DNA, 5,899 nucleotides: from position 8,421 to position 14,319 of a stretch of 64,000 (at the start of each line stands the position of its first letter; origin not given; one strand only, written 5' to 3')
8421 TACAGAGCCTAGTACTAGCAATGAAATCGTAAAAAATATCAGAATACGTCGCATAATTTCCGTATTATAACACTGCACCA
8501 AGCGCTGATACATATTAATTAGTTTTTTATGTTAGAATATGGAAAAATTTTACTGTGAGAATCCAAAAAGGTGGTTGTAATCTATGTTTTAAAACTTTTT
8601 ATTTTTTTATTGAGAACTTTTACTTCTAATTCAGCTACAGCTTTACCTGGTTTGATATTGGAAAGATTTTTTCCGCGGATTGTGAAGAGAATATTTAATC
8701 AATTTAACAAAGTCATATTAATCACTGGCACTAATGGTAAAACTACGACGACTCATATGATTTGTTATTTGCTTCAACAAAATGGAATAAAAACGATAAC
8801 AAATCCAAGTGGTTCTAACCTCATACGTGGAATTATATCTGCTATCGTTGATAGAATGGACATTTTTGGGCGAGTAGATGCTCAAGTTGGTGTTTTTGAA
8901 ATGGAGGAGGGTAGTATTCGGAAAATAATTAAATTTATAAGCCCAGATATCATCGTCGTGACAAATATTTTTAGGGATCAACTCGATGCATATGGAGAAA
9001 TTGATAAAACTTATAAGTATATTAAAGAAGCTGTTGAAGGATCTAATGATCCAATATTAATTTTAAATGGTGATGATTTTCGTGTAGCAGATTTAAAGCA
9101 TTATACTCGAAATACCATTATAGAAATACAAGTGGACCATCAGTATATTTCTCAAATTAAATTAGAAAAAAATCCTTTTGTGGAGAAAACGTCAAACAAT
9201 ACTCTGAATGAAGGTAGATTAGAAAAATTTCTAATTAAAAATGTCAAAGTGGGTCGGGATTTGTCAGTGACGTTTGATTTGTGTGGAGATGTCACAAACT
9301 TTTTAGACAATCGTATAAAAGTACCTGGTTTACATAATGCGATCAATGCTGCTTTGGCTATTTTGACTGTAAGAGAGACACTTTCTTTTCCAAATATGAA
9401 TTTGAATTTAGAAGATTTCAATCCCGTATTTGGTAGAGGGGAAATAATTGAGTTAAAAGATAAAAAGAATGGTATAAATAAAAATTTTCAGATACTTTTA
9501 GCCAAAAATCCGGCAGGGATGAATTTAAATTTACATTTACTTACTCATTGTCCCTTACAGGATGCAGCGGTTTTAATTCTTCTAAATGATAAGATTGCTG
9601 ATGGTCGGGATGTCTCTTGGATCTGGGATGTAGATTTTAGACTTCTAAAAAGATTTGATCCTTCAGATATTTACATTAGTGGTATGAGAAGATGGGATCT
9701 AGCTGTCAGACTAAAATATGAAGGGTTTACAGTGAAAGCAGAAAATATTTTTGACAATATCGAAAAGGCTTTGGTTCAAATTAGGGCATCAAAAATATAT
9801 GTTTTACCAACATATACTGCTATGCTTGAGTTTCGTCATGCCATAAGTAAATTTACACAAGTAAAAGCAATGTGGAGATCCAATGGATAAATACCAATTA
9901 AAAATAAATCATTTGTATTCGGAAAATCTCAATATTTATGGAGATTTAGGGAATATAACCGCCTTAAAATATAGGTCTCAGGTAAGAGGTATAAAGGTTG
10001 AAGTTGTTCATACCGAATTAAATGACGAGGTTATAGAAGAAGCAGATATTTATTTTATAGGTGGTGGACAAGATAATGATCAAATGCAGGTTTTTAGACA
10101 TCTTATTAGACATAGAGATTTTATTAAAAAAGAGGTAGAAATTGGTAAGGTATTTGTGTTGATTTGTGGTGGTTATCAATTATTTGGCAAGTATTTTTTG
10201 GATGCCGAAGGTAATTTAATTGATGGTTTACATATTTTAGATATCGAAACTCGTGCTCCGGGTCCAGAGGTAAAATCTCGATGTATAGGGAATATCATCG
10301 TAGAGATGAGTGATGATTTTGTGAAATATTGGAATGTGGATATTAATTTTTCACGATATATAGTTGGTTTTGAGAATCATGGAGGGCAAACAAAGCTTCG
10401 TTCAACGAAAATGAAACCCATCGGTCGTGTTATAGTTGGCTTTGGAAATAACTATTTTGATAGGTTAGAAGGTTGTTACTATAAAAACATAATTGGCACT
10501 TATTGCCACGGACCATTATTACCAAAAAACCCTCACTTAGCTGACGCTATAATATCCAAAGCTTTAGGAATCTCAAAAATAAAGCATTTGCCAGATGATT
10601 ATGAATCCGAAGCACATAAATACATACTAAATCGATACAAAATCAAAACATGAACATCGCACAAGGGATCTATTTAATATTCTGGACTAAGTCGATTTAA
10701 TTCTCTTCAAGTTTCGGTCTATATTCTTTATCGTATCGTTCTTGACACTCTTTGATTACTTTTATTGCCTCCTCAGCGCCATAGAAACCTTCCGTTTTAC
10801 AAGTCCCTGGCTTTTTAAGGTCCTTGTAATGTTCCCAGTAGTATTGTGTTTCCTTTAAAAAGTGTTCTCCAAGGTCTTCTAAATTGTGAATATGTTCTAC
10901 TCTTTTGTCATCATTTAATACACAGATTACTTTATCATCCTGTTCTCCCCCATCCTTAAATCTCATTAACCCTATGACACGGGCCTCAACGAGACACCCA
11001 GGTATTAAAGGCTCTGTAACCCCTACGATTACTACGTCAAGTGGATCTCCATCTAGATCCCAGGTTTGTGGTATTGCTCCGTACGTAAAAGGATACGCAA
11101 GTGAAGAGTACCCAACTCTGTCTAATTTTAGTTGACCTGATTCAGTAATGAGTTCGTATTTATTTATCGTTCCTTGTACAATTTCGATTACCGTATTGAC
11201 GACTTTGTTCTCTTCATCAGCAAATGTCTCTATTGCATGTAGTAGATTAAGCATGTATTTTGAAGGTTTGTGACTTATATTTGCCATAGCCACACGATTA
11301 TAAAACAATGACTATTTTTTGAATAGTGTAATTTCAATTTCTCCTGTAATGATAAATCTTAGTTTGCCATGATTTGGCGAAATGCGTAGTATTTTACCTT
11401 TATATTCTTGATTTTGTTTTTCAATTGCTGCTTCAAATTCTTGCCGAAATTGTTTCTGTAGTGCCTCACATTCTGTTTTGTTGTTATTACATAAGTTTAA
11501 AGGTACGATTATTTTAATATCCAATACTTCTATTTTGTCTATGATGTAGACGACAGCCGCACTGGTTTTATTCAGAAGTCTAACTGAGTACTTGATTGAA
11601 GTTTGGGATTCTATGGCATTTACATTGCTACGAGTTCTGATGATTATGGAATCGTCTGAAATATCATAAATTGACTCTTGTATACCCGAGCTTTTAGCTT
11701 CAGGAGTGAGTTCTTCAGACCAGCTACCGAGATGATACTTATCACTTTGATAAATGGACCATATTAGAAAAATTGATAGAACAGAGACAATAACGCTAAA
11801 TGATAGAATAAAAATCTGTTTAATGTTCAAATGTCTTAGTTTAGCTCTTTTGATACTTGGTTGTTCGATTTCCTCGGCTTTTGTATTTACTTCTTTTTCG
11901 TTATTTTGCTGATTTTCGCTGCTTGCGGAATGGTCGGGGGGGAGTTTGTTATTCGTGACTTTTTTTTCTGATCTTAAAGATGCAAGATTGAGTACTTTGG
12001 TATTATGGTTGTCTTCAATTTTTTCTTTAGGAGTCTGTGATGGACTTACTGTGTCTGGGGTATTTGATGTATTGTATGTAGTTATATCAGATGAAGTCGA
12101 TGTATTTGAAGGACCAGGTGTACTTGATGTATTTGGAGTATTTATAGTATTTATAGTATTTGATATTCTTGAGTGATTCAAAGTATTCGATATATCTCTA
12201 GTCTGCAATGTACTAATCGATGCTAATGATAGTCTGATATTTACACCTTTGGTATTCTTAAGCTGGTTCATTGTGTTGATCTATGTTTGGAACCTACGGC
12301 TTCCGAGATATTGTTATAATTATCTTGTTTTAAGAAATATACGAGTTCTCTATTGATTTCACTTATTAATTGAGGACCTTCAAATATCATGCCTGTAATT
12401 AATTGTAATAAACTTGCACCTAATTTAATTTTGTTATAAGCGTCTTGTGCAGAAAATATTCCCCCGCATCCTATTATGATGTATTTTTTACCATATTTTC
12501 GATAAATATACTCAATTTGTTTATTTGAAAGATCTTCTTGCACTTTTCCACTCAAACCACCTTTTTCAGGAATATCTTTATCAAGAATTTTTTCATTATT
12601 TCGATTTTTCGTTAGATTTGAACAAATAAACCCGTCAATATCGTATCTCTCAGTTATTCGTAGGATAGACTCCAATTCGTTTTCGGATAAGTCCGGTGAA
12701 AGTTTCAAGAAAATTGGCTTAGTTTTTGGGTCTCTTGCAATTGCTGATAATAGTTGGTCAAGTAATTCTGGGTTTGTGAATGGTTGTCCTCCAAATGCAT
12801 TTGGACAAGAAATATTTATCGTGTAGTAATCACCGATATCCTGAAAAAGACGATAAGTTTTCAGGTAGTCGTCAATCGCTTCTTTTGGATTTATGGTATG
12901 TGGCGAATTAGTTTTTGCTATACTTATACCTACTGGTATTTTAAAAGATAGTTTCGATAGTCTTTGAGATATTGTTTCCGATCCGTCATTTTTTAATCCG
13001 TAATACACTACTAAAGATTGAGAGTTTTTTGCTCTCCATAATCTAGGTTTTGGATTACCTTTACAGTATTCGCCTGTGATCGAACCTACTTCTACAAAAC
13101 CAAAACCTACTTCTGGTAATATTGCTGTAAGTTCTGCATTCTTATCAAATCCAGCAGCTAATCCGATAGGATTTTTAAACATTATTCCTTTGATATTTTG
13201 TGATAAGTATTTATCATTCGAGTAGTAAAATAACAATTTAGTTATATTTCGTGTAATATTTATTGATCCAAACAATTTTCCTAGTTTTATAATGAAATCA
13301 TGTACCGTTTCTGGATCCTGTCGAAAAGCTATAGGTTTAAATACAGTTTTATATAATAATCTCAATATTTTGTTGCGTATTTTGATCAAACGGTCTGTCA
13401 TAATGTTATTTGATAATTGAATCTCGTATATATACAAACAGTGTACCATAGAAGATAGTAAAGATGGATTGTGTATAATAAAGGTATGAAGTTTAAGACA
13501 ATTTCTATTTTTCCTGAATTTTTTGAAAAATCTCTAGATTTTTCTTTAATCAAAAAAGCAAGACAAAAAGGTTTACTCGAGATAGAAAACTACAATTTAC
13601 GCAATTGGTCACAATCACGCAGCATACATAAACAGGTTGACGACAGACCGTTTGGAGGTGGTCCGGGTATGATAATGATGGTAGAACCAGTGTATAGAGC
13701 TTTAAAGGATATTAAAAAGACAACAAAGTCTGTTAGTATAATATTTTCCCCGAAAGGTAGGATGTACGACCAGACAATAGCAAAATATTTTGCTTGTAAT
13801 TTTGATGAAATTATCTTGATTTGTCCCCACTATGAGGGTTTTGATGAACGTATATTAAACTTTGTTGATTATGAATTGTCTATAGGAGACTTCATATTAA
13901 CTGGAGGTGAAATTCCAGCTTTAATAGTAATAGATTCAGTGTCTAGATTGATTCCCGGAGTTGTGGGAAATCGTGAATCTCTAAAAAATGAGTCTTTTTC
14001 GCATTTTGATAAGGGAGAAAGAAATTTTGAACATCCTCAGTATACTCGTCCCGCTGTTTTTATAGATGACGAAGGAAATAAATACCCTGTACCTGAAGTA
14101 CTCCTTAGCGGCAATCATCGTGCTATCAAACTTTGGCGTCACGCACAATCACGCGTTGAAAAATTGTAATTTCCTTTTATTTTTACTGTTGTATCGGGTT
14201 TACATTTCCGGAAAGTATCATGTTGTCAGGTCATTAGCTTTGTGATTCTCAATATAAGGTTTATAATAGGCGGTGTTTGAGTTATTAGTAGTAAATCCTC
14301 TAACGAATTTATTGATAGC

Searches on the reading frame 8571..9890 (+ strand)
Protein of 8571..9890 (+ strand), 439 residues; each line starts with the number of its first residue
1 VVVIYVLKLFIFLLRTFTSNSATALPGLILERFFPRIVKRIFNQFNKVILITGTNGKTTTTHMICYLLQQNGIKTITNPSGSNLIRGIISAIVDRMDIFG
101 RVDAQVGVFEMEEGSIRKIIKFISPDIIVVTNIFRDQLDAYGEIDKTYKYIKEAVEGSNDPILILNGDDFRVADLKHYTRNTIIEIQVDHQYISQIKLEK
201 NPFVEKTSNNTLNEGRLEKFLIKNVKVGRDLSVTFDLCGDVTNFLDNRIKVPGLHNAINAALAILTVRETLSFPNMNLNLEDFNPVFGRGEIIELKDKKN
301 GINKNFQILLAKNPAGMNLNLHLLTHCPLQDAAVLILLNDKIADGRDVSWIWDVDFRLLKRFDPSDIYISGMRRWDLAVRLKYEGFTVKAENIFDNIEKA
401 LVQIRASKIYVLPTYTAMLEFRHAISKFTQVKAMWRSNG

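Call 11: search_protein_families(library=pfam, proteins=[window:8571-9890:+], max_evalue=0.001)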
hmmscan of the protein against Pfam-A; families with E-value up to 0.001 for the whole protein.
window:8571-9890:+ (439 aa): 2 families
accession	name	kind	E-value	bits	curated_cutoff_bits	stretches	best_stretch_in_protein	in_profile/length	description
PF08353.15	MurT_C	-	9.3e-31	106.5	25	1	310-418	1-110/110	MurT ligase C-terminal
PF08245.18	Mur_ligase_M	-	9.5e-16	58.8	24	1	51-266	1-199/200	Mur ligase middle domain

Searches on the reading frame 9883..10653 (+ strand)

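Call 11: search_protein_families(library=pfam, proteins=[window:9883-10653:+], max_evalue=0.001)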
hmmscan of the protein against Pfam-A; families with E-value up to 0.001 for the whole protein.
window:9883-10653:+ (256 aa): 1 family
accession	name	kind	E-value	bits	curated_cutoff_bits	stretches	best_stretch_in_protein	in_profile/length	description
PF07685.20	GATase_3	-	3.8e-33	115.2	27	1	7-216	1-195/196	CobB/CobQ-like glutamine amidotransferase domain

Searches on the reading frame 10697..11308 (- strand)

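Call 11: search_protein_families(library=pfam, proteins=[window:10697-11308:-], max_evalue=0.001)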
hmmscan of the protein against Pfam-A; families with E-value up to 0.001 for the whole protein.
window:10697-11308:- (203 aa): 1 family
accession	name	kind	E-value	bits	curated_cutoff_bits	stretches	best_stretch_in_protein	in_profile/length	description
PF00719.24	Pyrophosphatase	-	5.4e-52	176.1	23.5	1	40-192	2-152/153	Inorganic pyrophosphatase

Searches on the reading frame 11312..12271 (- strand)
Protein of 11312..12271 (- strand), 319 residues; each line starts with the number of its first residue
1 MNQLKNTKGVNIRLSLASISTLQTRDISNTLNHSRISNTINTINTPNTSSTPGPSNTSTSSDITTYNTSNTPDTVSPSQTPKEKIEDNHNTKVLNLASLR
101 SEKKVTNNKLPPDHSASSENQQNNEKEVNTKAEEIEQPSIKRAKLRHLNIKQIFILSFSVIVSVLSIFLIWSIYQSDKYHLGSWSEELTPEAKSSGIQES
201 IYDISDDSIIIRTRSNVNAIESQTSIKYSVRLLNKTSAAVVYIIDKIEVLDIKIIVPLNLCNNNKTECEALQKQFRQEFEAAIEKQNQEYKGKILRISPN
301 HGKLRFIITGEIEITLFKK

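Call 11: search_protein_families(library=pfam, proteins=[window:11312-12271:-], max_evalue=0.001)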
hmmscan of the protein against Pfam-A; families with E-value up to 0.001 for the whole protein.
window:11312-12271:- (319 aa): 0 families

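Call 32: search_protein_families(library=pfam, proteins=[window:11312-12271:-], max_evalue=1)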
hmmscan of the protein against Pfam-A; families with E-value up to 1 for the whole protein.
window:11312-12271:- (319 aa): 1 family
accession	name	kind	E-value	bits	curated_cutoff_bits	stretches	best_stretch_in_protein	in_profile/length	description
PF04791.21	LMBR1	-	0.13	11.5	31.9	1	21-172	209-371/510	LMBR1-like membrane protein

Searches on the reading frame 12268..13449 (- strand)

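Call 11: search_protein_families(library=pfam, proteins=[window:12268-13449:-], max_evalue=0.001)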
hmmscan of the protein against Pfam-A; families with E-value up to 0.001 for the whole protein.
window:12268-13449:- (393 aa): 1 family
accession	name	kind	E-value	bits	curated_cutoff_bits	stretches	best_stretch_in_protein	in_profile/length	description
PF01180.27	DHO_dh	-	2.4e-63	214.5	27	1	82-371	2-289/291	Dihydroorotate dehydrogenase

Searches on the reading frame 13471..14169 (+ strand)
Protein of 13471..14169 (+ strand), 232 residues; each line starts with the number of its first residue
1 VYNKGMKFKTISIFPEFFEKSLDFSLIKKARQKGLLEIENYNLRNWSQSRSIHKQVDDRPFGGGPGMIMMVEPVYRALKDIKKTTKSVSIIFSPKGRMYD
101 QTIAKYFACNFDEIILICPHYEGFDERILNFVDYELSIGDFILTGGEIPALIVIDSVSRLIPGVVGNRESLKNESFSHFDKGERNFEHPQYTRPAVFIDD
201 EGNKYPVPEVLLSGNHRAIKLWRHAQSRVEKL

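Call 11: search_protein_families(library=pfam, proteins=[window:13471-14169:+], max_evalue=0.001)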
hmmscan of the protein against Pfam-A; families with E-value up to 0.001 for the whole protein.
window:13471-14169:+ (232 aa): 1 family
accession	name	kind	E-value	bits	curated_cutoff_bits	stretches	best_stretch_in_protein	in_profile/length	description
PF01746.26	tRNA_m1G_MT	-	1.9e-46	158.7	27.3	1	28-227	2-186/195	tRNA (Guanine-1)-methyltransferase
